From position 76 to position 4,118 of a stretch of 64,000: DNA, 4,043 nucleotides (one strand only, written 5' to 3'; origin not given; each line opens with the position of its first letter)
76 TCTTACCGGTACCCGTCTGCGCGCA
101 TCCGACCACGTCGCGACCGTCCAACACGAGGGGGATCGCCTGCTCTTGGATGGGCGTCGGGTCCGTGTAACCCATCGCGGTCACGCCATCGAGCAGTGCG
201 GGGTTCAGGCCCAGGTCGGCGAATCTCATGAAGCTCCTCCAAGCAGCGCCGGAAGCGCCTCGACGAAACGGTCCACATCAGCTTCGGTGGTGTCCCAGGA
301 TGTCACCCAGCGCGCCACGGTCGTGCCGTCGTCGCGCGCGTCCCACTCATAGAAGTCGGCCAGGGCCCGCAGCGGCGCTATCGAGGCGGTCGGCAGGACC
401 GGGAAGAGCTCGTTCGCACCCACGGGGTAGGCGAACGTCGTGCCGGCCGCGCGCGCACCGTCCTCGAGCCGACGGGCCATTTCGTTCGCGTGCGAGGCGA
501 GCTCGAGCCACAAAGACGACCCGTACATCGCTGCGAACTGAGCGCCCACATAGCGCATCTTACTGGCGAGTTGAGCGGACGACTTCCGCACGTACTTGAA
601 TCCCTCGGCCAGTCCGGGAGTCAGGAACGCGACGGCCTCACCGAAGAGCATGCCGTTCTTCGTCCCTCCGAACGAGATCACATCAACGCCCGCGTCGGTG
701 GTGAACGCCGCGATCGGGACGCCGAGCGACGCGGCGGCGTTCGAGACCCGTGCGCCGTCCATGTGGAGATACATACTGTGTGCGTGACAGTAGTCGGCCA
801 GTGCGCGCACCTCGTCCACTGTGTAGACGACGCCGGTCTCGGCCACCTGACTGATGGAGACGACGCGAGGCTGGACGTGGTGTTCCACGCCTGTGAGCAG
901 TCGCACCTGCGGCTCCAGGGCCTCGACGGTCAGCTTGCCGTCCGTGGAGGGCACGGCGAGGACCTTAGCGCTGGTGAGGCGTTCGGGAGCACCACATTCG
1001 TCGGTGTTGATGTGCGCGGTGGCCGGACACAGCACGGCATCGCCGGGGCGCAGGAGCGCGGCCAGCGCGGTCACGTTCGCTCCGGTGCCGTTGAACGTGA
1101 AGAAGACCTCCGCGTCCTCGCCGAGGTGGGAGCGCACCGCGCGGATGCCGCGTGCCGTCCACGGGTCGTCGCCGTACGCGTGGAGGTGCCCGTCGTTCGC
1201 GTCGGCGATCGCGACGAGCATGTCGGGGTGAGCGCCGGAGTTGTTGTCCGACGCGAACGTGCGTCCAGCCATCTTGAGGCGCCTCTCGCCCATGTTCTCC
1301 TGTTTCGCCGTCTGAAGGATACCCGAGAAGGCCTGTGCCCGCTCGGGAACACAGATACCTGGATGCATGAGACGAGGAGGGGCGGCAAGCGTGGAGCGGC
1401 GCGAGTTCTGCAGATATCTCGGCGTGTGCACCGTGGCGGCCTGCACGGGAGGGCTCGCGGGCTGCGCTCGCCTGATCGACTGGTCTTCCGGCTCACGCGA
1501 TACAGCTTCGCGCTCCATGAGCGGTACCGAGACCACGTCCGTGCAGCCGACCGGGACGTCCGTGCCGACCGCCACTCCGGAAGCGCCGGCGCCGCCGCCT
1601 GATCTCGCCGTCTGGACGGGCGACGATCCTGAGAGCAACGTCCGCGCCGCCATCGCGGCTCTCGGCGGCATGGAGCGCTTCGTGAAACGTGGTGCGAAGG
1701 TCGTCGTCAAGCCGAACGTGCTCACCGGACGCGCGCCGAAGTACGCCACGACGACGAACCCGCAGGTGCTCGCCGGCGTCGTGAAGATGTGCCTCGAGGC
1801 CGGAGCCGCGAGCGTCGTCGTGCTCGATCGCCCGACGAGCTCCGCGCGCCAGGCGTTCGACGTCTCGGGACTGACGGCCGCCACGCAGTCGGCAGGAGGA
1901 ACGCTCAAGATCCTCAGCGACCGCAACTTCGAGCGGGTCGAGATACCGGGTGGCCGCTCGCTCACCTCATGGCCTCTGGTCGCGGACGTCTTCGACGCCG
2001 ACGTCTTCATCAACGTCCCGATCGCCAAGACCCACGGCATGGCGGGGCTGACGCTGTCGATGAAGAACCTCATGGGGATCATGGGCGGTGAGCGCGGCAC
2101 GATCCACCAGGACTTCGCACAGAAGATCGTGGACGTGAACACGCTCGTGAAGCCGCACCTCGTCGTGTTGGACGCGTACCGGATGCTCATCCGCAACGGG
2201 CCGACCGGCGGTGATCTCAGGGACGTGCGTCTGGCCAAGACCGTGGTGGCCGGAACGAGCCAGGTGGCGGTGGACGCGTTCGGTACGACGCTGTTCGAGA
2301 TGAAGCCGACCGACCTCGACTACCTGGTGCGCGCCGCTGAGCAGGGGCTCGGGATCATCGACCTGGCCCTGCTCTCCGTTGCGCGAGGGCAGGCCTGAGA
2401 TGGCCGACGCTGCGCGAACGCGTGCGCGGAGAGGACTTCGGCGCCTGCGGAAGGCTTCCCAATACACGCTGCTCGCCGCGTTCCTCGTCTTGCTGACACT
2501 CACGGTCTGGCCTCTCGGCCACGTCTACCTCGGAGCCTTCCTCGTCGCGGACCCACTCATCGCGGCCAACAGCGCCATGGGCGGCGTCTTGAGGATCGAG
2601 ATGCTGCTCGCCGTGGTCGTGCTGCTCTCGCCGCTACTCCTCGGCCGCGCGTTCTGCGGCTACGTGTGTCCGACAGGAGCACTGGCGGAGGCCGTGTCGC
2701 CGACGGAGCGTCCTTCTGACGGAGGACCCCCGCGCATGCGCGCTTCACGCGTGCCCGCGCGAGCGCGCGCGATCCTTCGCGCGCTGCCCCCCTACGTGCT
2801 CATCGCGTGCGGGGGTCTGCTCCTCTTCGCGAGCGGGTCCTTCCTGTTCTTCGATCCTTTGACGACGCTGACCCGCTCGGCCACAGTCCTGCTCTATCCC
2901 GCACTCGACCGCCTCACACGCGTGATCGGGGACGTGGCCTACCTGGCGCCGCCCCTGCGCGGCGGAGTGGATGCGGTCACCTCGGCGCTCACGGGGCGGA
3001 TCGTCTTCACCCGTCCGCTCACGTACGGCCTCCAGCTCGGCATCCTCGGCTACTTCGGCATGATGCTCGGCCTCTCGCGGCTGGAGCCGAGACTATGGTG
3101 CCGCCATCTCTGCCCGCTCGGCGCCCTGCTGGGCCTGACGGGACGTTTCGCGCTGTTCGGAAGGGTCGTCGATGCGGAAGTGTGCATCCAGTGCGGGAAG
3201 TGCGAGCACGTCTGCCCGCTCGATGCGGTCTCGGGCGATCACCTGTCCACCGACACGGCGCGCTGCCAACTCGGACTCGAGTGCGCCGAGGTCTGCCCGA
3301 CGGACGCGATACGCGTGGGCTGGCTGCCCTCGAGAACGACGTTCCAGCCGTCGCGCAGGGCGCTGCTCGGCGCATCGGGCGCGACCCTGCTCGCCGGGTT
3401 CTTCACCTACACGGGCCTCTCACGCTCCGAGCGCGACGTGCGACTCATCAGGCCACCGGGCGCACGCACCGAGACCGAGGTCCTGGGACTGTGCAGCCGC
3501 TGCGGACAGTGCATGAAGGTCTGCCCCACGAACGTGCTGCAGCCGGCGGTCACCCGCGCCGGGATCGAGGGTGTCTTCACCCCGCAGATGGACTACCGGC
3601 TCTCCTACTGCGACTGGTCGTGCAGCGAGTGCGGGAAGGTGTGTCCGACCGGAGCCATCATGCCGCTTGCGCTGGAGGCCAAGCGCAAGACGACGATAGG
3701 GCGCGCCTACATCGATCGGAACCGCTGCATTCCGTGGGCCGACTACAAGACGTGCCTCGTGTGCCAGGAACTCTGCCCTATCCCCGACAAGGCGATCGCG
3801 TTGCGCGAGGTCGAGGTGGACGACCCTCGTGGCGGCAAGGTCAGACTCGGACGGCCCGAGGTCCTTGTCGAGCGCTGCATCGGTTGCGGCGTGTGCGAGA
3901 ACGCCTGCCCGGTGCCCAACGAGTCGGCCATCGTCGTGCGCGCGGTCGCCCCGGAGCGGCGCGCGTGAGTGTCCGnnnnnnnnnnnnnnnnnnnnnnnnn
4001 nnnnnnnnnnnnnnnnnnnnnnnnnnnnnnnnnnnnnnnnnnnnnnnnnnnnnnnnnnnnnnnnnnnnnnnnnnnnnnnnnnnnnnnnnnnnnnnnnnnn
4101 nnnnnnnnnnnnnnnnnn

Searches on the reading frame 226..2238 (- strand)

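Call 54: search_protein_families(library=pfam, proteins=[window:226-2238:-], max_evalue=0.00001)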
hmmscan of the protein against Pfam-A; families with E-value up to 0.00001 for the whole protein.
window:226-2238:- (670 aa): 2 families
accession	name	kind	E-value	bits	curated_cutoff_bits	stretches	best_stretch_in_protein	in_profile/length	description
PF01212.27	Beta_elim_lyase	-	5.8e-47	160.8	27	1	328-611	2-281/288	Beta-eliminating lyase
PF00155.27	Aminotran_1_2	-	4e-08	33.3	19.7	1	337-592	19-280/361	Aminotransferase class I and II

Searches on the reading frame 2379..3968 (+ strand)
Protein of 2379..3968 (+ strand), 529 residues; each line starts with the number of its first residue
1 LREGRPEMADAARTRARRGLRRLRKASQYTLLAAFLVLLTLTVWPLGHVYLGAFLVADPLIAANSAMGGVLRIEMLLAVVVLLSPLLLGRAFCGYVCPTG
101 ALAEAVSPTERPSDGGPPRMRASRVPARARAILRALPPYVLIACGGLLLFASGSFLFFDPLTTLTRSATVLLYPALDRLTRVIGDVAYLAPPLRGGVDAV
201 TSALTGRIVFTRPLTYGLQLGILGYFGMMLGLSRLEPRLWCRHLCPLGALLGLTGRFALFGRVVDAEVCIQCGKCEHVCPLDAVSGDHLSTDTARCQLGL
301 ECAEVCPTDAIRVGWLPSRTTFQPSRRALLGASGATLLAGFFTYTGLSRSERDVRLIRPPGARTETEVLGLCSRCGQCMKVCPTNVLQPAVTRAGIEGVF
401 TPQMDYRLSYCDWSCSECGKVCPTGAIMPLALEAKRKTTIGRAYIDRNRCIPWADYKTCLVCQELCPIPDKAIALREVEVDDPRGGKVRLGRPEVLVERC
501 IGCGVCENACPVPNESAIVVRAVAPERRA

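Call 54: search_protein_families(library=pfam, proteins=[window:2379-3968:+], max_evalue=0.00001)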
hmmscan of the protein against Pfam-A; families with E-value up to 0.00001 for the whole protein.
window:2379-3968:+ (529 aa): 12 families
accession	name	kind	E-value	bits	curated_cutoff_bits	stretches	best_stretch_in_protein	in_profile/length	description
PF00037.32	Fer4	-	9.1e-24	82.7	21.1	1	263-284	2-23/24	4Fe-4S binding domain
PF12838.12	Fer4_7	-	3.8e-19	69.3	27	1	372-426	2-52/52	4Fe-4S dicluster domain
PF13187.11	Fer4_9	-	7.7e-15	55.1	27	1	372-427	2-52/52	4Fe-4S dicluster domain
PF13484.11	Fer4_16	-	2.2e-14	54.4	30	0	372-390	2-20/66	4Fe-4S double cluster binding domain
PF12837.12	Fer4_6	-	3.8e-14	52.3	25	0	494-512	3-21/24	4Fe-4S binding domain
PF13237.11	Fer4_10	-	9.9e-14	51.5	25.5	0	444-511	3-53/53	4Fe-4S dicluster domain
PF12801.12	Fer4_5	-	7.1e-12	45.5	22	1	76-107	7-38/48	4Fe-4S binding domain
PF25160.1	LdpA_Fe-S-bd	-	2.2e-11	43.8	27.6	0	241-284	9-43/49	LdpA Fe-S cluster-binding domain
PF14697.11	Fer4_21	-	9.1e-10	39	35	1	263-312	2-58/59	4Fe-4S dicluster domain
PF12797.12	Fer4_2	-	3.7e-09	36.4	24.5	0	492-512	2-22/22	4Fe-4S binding domain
PF13183.11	Fer4_8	-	1.1e-08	35.9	27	0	497-516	2-21/68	4Fe-4S dicluster domain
PF12798.12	Fer4_3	-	5.4e-07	30.4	27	0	269-283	1-15/15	4Fe-4S binding domain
